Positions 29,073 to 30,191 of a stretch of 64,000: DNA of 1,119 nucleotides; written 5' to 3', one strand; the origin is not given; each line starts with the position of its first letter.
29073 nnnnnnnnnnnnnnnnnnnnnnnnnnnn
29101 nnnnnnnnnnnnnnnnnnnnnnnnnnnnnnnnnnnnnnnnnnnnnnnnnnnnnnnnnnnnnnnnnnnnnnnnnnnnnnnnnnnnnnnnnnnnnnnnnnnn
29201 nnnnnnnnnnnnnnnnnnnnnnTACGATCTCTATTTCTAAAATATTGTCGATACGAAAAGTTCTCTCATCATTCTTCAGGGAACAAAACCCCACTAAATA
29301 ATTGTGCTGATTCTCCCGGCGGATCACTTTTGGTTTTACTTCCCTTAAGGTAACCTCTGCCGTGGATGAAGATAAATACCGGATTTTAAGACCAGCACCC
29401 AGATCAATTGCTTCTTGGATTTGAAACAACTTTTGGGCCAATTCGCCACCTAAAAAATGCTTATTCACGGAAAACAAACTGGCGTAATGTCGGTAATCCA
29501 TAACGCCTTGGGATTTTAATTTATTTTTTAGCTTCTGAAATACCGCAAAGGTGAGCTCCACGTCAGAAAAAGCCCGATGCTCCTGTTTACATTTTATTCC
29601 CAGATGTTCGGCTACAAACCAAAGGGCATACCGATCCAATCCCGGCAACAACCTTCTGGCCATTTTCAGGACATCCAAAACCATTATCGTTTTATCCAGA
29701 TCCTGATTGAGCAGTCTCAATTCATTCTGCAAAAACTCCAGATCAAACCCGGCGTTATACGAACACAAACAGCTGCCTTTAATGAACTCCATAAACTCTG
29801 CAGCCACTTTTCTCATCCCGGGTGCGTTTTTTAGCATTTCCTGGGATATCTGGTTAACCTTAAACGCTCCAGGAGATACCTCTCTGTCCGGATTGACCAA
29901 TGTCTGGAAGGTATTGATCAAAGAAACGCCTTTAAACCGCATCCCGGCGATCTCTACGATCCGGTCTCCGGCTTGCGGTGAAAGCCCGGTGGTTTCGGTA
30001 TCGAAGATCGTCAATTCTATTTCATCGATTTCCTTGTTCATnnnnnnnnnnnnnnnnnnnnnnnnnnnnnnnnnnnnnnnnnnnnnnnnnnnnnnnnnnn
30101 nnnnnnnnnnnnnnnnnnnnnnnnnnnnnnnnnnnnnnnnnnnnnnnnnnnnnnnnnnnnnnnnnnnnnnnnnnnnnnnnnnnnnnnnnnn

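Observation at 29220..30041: DEDDh 3'-5' exonuclease fused to a WYL ligand-sensing domain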

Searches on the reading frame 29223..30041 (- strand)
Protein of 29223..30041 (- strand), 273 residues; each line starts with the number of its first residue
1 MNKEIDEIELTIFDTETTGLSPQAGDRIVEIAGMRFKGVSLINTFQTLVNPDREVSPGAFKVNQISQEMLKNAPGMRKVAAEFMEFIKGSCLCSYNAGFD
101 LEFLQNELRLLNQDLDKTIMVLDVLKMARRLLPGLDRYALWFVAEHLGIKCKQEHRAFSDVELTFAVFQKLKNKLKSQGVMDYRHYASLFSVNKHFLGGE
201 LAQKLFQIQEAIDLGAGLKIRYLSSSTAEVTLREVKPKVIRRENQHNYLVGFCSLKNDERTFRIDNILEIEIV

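Call 3: search_protein_families(library=pfam, proteins=[window:29223-30041:-], max_evalue=10)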
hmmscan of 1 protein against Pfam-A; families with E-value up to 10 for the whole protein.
window:29223-30041:- (273 aa): 4 families
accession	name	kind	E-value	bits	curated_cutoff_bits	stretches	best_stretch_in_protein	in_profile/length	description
PF00929.31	RNase_T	-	1e-34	120.9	24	1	12-168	2-164/164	Exonuclease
PF13280.12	WYL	-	9.8e-12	45.1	21.8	1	205-272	3-70/70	WYL domain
PF13482.12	RNase_H_2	-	8.5e-09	36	22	1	12-184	2-150/165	RNase_H superfamily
PF01612.26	DNA_pol_A_exo1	-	0.047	13.9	23.6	0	157-176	154-173/173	3'-5' exonuclease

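Call 4: search_protein_families(library=ncbifam, proteins=[window:29223-30041:-], max_evalue=1)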
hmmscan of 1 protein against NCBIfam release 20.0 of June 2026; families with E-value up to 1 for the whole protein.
window:29223-30041:- (273 aa): 29 families (the best 25 are shown)
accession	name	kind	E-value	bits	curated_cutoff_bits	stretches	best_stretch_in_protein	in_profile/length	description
NF005906.0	PRK07883.1-4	equivalog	4e-40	137.7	495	1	4-178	2-174/563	DEDD exonuclease domain-containing protein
NF001688.0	PRK00448.1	equivalog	2.3e-38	131.5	873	1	3-243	418-652/1445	PolC-type DNA polymerase III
TIGR01405.1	polC_Gram_pos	equivalog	1.2e-37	129.2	1043.45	1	3-245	184-420/1211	DNA polymerase III subunit alpha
NF005905.0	PRK07883.1-3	equivalog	2.1e-35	122.4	508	1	3-184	19-200/581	DEDD exonuclease domain-containing protein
TIGR00573.1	dnaq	subfamily_domain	1.6e-34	119.3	71.5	1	7-182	6-185/217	exonuclease, DNA polymerase III, epsilon subunit family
NF005289.0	PRK06807.1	equivalog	4.1e-34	118.2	335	1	10-176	10-173/313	3'-5' exonuclease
TIGR01406.1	dnaQ_proteo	equivalog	6.6e-34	117.5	222.7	1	12-180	4-177/231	DNA polymerase III subunit epsilon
NF004316.1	PRK05711.1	equivalog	1.6e-33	116.3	196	1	12-171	5-169/234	DNA polymerase III subunit epsilon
NF005981.0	PRK08074.1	equivalog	1.6e-32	112.4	789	1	12-189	7-183/931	ATP-dependent DNA helicase DinG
NF005836.0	PRK07740.1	equivalog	2.1e-31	109.2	261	1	3-181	54-232/244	hypothetical protein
NF005907.0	PRK07883.1-5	equivalog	9.6e-31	106.8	454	1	5-183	25-203/584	DEDD exonuclease domain-containing protein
NF004964.0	PRK06310.1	equivalog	1.9e-29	102.8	236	1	5-177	4-176/250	DNA polymerase III subunit epsilon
TIGR01407.1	dinG_rel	hypoth_equivalog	4.2e-28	98.1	547.7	1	12-177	4-167/889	putative DnaQ family exonuclease/DinG family helicase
NF006316.0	PRK08517.1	equivalog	3.5e-26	92.1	247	1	3-177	65-235/270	3'-5' exonuclease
NF004963.0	PRK06309.1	equivalog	5.3e-26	91.7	245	1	10-185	4-176/232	DNA polymerase III subunit epsilon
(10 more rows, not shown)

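Call 6: search_protein_families(library=padloc, proteins=[window:29223-30041:-], max_evalue=1)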
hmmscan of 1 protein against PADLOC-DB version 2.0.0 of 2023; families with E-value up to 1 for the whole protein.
window:29223-30041:- (273 aa): 6 families
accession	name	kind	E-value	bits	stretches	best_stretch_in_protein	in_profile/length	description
PDLC01247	DEDDh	-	3.3e-36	123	1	12-169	2-139/139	"CAS-I,CAS-II,CAS-III,CAS-IV,CAS-V,CAS-VI; associated"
PDLC05027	PDC-S48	-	2.2e-32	110.6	1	11-177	7-172/411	-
PDLC05028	PDC-S48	-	1.1e-26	91.5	1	10-171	20-179/512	-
PDLC01457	WYL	-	1.7e-15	55.3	1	153-272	83-193/229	"CAS-I,CAS-II,CAS-III,CAS-IV,CAS-V,CAS-VI; associated_signaling"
PDLC01652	WYL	-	4e-11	41.5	1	202-270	17-77/162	"CAS-I,CAS-II,CAS-III,CAS-IV,CAS-V,CAS-VI; associated_signaling"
PDLC03787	RTasWYL-YodC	-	9.9e-09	32.8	1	206-272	279-349/354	DRT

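Call 8: find_homologous_proteins(query=window:29223-30041:-)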
Query window:29223-30041:- (273 aa): 2626 proteins with E <= 0.001 among 4113 candidates; the best 120 are listed.
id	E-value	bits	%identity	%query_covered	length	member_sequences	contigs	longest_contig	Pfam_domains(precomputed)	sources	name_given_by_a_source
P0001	1.8e-165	567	95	100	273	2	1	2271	PF00929.32,PF13482.13,PF13280.13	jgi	jgi:DNA polymerase III epsilon subunit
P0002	2.3e-112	393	66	100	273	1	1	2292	PF00929.32,PF13482.13,PF13280.13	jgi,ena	-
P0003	1.0e-111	391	67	100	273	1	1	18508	PF00929.32,PF13482.13,PF13280.13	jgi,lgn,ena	-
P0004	2.9e-110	386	65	100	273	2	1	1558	PF00929.32,PF13482.13,PF13280.13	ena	-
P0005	5.0e-110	385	65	100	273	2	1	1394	PF00929.32,PF13482.13,PF13280.13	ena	-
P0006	7.2e-110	385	65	100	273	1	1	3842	PF00929.32,PF13482.13,PF13280.13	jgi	-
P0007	2.9e-109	383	63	100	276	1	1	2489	PF00929.32,PF13482.13,PF13280.13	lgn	-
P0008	3.2e-109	382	64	100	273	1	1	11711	PF00929.32,PF13482.13,PF13280.13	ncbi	-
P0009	8.1e-109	381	63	100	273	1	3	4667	PF00929.32,PF13482.13,PF13280.13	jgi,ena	-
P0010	8.3e-109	381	64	100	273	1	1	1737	PF00929.32,PF13482.13,PF13280.13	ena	-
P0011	1.8e-108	380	64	100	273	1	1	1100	PF00929.32,PF13482.13,PF13280.13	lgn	-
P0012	1.8e-108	380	63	100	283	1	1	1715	PF00929.32,PF13482.13,PF13280.13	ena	-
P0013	3.5e-108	379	64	100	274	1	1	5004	PF00929.32,PF13482.13,PF13280.13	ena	-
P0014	4.5e-108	379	63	100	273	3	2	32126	PF00929.32,PF13482.13,PF13280.13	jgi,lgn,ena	-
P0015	5.1e-108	378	64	99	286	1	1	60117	PF00929.32,PF13482.13,PF13280.13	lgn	-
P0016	9.4e-108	378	64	100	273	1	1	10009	PF00929.32,PF13482.13,PF13280.13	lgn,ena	-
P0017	1.8e-107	377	63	100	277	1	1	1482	PF00929.32,PF13482.13,PF13280.13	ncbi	-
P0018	2.4e-107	376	63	100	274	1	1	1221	PF00929.32,PF13482.13,PF13280.13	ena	-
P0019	2.4e-107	376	63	100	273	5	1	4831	PF00929.32,PF13482.13,PF13280.13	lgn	-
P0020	3.6e-107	376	64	100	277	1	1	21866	PF00929.32,PF13482.13,PF13280.13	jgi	jgi:DNA polymerase-3 subunit alpha (Gram-positive type)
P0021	7.0e-107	375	64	100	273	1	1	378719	PF00929.32,PF13482.13,PF13280.13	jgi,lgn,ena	-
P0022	8.6e-107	374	62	100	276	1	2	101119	PF00929.32,PF13482.13,PF13280.13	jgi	-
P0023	8.7e-107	374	64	99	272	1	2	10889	PF00929.32,PF13482.13,PF13280.13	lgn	-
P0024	8.9e-107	374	63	100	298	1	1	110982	PF00929.32,PF13482.13,PF13280.13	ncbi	-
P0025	1.1e-106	374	63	100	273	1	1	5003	PF00929.32,PF13482.13,PF13280.13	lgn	-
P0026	1.3e-106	374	64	99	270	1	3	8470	PF00929.32,PF13482.13,PF13280.13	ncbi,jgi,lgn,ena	-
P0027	1.3e-106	374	62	100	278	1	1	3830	PF00929.32,PF13482.13,PF13280.13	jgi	-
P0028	1.5e-106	374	62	100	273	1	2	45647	PF00929.32,PF13482.13,PF13280.13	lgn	-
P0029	1.8e-106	373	63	100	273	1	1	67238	PF00929.32,PF13482.13,PF13280.13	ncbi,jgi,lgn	ncbi:MAG: exonuclease domain-containing protein [Candidatus Omnitrophota bacterium]|jgi:DNA polymera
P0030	1.8e-106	373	61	100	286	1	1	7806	PF00929.32,PF13482.13,PF13280.13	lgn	-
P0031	2.0e-106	373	63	100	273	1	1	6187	PF00929.32,PF13280.13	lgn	-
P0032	2.5e-106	373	62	100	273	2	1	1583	PF00929.32,PF13482.13,PF13280.13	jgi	jgi:DNA polymerase-3 subunit alpha (Gram-positive type)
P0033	3.0e-106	373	64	99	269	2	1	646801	PF00929.32,PF13482.13,PF13280.13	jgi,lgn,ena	-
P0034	3.1e-106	373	63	100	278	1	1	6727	PF00929.32,PF13482.13,PF13280.13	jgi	jgi:DNA polymerase III epsilon subunit family exonuclease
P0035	3.3e-106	373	63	100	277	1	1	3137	PF00929.32,PF13482.13,PF13280.13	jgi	jgi:DNA polymerase-3 subunit alpha (Gram-positive type)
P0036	3.4e-106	373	62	100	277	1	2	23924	PF00929.32,PF13482.13,PF13280.13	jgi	jgi:DNA polymerase III subunit alpha, Gram-positive type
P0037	4.7e-106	372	63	100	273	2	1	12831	PF00929.32,PF13482.13,PF13280.13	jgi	-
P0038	4.8e-106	372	63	100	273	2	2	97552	PF00929.32,PF13482.13,PF13280.13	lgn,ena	-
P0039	4.8e-106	372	62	100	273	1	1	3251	PF00929.32,PF13482.13,PF13280.13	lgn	-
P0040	6.6e-106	372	62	100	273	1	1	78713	PF00929.32,PF13482.13,PF13280.13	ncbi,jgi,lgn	ncbi:MAG: exonuclease domain-containing protein [Candidatus Omnitrophota bacterium]|jgi:DNA polymera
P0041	6.7e-106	372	62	100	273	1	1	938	PF00929.32,PF13482.13,PF13280.13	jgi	jgi:DNA polymerase-3 subunit alpha (Gram-positive type)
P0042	8.2e-106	371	62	100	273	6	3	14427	PF00929.32,PF13482.13,PF13280.13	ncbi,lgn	ncbi:MAG: exonuclease domain-containing protein [Candidatus Omnitrophota bacterium]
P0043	9.5e-106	371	63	100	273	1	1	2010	PF00929.32,PF13482.13,PF13280.13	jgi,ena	-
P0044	1.0e-105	371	61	100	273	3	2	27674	PF00929.32,PF13482.13,PF13280.13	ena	-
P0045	1.1e-105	371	61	100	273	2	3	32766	PF00929.32,PF13482.13,PF13280.13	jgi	jgi:DNA polymerase-3 subunit alpha (Gram-positive type)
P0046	2.1e-105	370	62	100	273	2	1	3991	PF00929.32,PF13482.13,PF13280.13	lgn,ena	-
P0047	2.1e-105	370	63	100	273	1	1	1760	PF00929.32,PF13482.13,PF13280.13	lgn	-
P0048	2.3e-105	370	63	100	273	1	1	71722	PF00929.32,PF13482.13,PF13280.13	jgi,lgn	jgi:DNA polymerase-3 subunit alpha (Gram-positive type)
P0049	2.4e-105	370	62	100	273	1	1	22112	PF00929.32,PF13482.13,PF13280.13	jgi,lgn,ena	-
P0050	3.6e-105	369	62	100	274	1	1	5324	PF00929.32,PF13482.13,PF13280.13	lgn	-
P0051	3.7e-105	369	61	100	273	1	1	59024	PF00929.32,PF13482.13,PF13280.13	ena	-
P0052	3.9e-105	369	62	100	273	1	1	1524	PF00929.32,PF13482.13,PF13280.13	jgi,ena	-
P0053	4.6e-105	369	63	100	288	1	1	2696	PF00929.32,PF13482.13,PF13280.13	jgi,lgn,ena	-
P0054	5.5e-105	369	62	100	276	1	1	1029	PF00929.32,PF13482.13,PF13280.13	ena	-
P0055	8.1e-105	368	60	100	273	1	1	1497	PF00929.32,PF13482.13,PF13280.13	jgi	jgi:DNA polymerase III epsilon subunit family exonuclease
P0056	9.3e-105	368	61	100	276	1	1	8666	PF00929.32,PF13482.13,PF13280.13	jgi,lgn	jgi:DNA polymerase III epsilon subunit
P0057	1.3e-104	367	61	100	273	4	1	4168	PF00929.32,PF13482.13,PF13280.13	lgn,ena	-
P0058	2.2e-104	367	62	100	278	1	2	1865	PF00929.32,PF13482.13,PF13280.13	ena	-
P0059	2.4e-104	366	60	100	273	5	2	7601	PF00929.32,PF13482.13,PF13280.13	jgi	jgi:DNA polymerase III epsilon subunit family exonuclease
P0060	3.4e-104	366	60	100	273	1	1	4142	PF00929.32,PF13482.13,PF13280.13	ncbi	-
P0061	3.7e-104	366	62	100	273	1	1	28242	PF00929.32,PF13482.13,PF13280.13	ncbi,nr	ncbi:MAG: exonuclease domain-containing protein [Candidatus Omnitrophota bacterium]|nr:exonuclease d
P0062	4.9e-104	365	61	99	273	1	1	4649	PF00929.32,PF13482.13,PF13280.13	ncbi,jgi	ncbi:MAG: exonuclease domain-containing protein [Candidatus Omnitrophota bacterium]|jgi:DNA polymera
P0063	5.8e-104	365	63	100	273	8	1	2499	PF00929.32,PF13482.13,PF13280.13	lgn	-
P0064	6.1e-104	365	61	100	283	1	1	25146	PF00929.32,PF13482.13,PF13280.13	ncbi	-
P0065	6.4e-104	365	62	100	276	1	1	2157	PF00929.32,PF13482.13,PF13280.13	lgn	-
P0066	6.6e-104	365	62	100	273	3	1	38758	PF00929.32,PF13482.13,PF13280.13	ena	-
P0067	6.9e-104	365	59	100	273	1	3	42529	PF00929.32,PF13482.13,PF13280.13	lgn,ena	-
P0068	7.0e-104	365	63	100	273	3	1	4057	PF00929.32,PF13482.13,PF13280.13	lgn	-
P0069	7.5e-104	365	62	100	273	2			PF00929.32,PF13482.13,PF13280.13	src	-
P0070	8.1e-104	365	62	100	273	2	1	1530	PF00929.32,PF13482.13,PF13280.13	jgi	jgi:DNA polymerase-3 subunit alpha (Gram-positive type)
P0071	8.2e-104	365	60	100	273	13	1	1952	PF00929.32,PF13482.13,PF13280.13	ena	-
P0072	8.4e-104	365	62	100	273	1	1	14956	PF00929.32,PF13482.13,PF13280.13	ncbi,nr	ncbi:MAG: exonuclease domain-containing protein [Candidatus Omnitrophica bacterium]|nr:exonuclease d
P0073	8.5e-104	365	62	100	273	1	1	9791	PF00929.32,PF13482.13,PF13280.13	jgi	-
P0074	9.5e-104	364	61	100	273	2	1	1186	PF00929.32,PF13482.13,PF13280.13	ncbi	-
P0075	9.6e-104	364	61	100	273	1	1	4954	PF00929.32,PF13482.13,PF13280.13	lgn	-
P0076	1.1e-103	364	60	100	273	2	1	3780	PF00929.32,PF13482.13,PF13280.13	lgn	-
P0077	1.1e-103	364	62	100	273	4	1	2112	PF00929.32,PF13482.13,PF13280.13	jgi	jgi:DNA polymerase III epsilon subunit family exonuclease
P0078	1.1e-103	364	62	100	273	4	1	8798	PF00929.32,PF13482.13,PF13280.13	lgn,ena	-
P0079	1.1e-103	364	62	100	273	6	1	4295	PF00929.32,PF13482.13,PF13280.13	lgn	-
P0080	1.4e-103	364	62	100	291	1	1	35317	PF00929.32,PF13482.13,PF13280.13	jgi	jgi:DNA polymerase-3 subunit alpha (Gram-positive type)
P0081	1.4e-103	364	59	100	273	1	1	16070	PF00929.32,PF13482.13,PF13280.13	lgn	-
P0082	1.5e-103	364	59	100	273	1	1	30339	PF00929.32,PF13482.13,PF13280.13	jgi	-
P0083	1.7e-103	364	62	100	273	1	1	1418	PF00929.32,PF13482.13,PF13280.13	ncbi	-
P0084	1.7e-103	364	61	100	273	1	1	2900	PF00929.32,PF13482.13,PF13280.13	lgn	-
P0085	2.5e-103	363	61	100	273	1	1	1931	PF00929.32,PF13482.13,PF13280.13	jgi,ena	-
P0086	2.5e-103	363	61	100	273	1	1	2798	PF00929.32,PF13482.13,PF13280.13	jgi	jgi:DNA polymerase-3 subunit alpha (Gram-positive type)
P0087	2.5e-103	363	60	100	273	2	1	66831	PF00929.32,PF13482.13,PF13280.13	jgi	jgi:DNA polymerase-3 subunit alpha (Gram-positive type)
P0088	2.7e-103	363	60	100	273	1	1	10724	PF00929.32,PF13482.13,PF13280.13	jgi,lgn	jgi:DNA polymerase III epsilon subunit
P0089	2.8e-103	363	61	100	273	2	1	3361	PF00929.32,PF13482.13,PF13280.13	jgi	jgi:DNA polymerase-3 subunit alpha (Gram-positive type)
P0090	2.9e-103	363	59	100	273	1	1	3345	PF00929.32,PF13482.13,PF13280.13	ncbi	-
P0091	3.1e-103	363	62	100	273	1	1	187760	PF00929.32,PF13482.13,PF13280.13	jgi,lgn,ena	-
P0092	3.3e-103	363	61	100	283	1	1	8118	PF00929.32,PF13482.13,PF13280.13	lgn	-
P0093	3.4e-103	363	62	100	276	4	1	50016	PF00929.32,PF13482.13,PF13280.13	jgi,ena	-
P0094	4.0e-103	362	62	100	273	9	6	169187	PF00929.32,PF13482.13,PF13280.13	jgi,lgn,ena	-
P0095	4.2e-103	362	62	100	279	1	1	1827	PF00929.32,PF13280.13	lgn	-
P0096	4.4e-103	362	60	100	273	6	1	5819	PF00929.32,PF13482.13,PF13280.13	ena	-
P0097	4.5e-103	362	62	100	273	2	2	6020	PF00929.32,PF13482.13,PF13280.13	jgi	jgi:DNA polymerase-3 subunit alpha (Gram-positive type)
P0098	4.6e-103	362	59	100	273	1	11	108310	PF00929.32,PF13482.13,PF13280.13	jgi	jgi:DNA polymerase III epsilon subunit family exonuclease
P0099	5.1e-103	362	63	99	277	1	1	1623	PF00929.32,PF13482.13,PF13280.13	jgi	jgi:DNA polymerase-3 subunit alpha (Gram-positive type)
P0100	5.2e-103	362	62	100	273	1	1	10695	PF00929.32,PF13482.13,PF13280.13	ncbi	-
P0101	5.5e-103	362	58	100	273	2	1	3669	PF00929.32,PF13482.13,PF13280.13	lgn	-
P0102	5.6e-103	362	60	100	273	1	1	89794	PF00929.32,PF13482.13,PF13280.13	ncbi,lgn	-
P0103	5.8e-103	362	60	100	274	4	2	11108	PF00929.32,PF13482.13,PF13280.13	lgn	-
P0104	5.8e-103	362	60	100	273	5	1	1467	PF00929.32,PF13482.13,PF13280.13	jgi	jgi:DNA polymerase-3 subunit alpha (Gram-positive type)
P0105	6.3e-103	362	60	100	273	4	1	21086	PF00929.32,PF13482.13,PF13280.13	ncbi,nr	ncbi:MAG: WYL domain-containing protein [Candidatus Omnitrophica bacterium]|nr:WYL domain-containing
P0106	6.4e-103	362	62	100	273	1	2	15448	PF00929.32,PF13482.13,PF13280.13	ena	-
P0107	6.6e-103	362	62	100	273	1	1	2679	PF00929.32,PF13482.13,PF13280.13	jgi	jgi:DNA polymerase III epsilon subunit family exonuclease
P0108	6.7e-103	362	60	100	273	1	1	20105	PF00929.32,PF13482.13,PF13280.13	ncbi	-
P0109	7.4e-103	362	61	100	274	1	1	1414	PF00929.32,PF13482.13,PF13280.13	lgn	-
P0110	7.9e-103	361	62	100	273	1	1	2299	PF00929.32,PF13482.13,PF13280.13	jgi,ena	-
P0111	8.7e-103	361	60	100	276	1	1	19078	PF00929.32,PF13482.13,PF13280.13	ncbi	-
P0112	8.8e-103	361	61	99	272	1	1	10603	PF00929.32,PF13482.13,PF13280.13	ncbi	-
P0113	9.9e-103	361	61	100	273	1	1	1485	PF00929.32,PF13482.13,PF13280.13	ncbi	-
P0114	1.0e-102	361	60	100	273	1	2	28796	PF00929.32,PF13482.13,PF13280.13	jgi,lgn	jgi:DNA polymerase III epsilon subunit family exonuclease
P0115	1.1e-102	361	60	100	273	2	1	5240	PF00929.32,PF13482.13,PF13280.13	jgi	-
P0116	1.3e-102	361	60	100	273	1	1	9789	PF00929.32,PF13482.13,PF13280.13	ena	-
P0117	1.4e-102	361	59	100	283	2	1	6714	PF00929.32,PF13482.13,PF13280.13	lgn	-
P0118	1.5e-102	361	61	100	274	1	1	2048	PF00929.32,PF13482.13,PF13280.13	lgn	-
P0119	1.8e-102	360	62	100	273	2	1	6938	PF00929.32,PF13482.13,PF13280.13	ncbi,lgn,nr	ncbi:MAG: exonuclease domain-containing protein [Candidatus Omnitrophota bacterium]|nr:exonuclease d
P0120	1.8e-102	360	63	100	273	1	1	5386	PF00929.32,PF13482.13,PF13280.13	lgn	-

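Call 12: find_encoding_contigs(protein=P0033, flank=10000, max_places=2)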
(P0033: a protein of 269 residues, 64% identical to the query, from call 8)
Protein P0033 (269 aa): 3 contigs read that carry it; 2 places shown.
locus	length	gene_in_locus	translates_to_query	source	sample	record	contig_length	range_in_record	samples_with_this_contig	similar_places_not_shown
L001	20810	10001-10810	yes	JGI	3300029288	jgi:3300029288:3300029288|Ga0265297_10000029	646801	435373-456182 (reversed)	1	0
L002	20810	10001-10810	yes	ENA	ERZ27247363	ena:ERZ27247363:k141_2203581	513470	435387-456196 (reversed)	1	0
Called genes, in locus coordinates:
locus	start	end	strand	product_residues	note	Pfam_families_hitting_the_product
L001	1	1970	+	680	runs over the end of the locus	PF03483:B3_4, PF03484:B5, PF17759:tRNA_synthFbeta, PF03147:FDX-ACB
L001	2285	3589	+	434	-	PF05496:RuvB_N, PF13191:AAA_16 (faint), PF01078:Mg_chelatase (faint), PF00004:AAA, PF07728:AAA_5 (weak), PF13173:AAA_14 (weak), PF16193:AAA_assoc_2, PF12002:MgsA_C, +1 more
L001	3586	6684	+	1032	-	PF00009:GTP_EFTU, PF22042:EF-G_D2, PF03144:GTP_EFTU_D2, PF14492:EFG_III, PF16658:RF3_C, PF03764:EFG_IV, PF00679:EFG_C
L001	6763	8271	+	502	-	-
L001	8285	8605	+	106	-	PF01588:tRNA_bind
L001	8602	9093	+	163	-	PF03692:CxxCxxCC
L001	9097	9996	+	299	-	PF09924:LPG_synthase_C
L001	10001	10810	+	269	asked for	PF00929:RNase_T, PF13482:RNase_H_2 (weak), PF13280:WYL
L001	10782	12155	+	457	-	PF04715:, PF00425:Chorismate_bind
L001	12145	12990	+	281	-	PF01063:Aminotran_4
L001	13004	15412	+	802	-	PF07719:TPR_2 (faint), PF12895:ANAPC3 (faint), PF13432:TPR_16 (faint), PF12969:DUF3857, PF01841:Transglut_core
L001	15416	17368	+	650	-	PF07238:PilZ (weak)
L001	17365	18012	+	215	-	PF00730:HhH-GPD, PF00633:HHH (faint)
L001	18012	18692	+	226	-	-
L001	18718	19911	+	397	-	PF04389:Peptidase_M28 (weak), PF01546:Peptidase_M20, PF07687:M20_dimer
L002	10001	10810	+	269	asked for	PF00929:RNase_T, PF13482:RNase_H_2 (weak), PF13280:WYL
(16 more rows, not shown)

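Call 13: find_encoding_contigs(protein=P0021, flank=10000, max_places=2)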
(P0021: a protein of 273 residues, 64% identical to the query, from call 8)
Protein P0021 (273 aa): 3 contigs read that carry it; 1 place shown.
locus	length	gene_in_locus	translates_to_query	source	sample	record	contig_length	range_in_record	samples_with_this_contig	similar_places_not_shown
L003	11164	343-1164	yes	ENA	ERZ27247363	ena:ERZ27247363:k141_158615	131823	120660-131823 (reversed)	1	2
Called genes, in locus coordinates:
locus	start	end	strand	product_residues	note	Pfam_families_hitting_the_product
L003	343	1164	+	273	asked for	PF00929:RNase_T, PF13482:RNase_H_2 (faint), PF13280:WYL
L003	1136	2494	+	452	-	PF04715:, PF00425:Chorismate_bind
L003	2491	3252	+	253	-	PF01063:Aminotran_4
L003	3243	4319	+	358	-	PF17788:HypF_C, PF22521:HypF_C_2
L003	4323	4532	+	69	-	PF01455:HupF_HypC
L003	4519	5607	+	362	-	PF01924:HypD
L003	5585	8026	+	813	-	PF13424:TPR_12 (faint), PF00515:TPR_1 (faint), PF07719:TPR_2 (faint), PF12895:ANAPC3 (weak), PF13174:TPR_6 (faint), PF13181:TPR_8 (faint), PF12969:DUF3857, PF01841:Transglut_core, +2 more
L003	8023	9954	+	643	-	PF07238:PilZ (weak)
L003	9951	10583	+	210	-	PF00730:HhH-GPD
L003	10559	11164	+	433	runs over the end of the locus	PF00349:Hexokinase_1, PF03727:Hexokinase_2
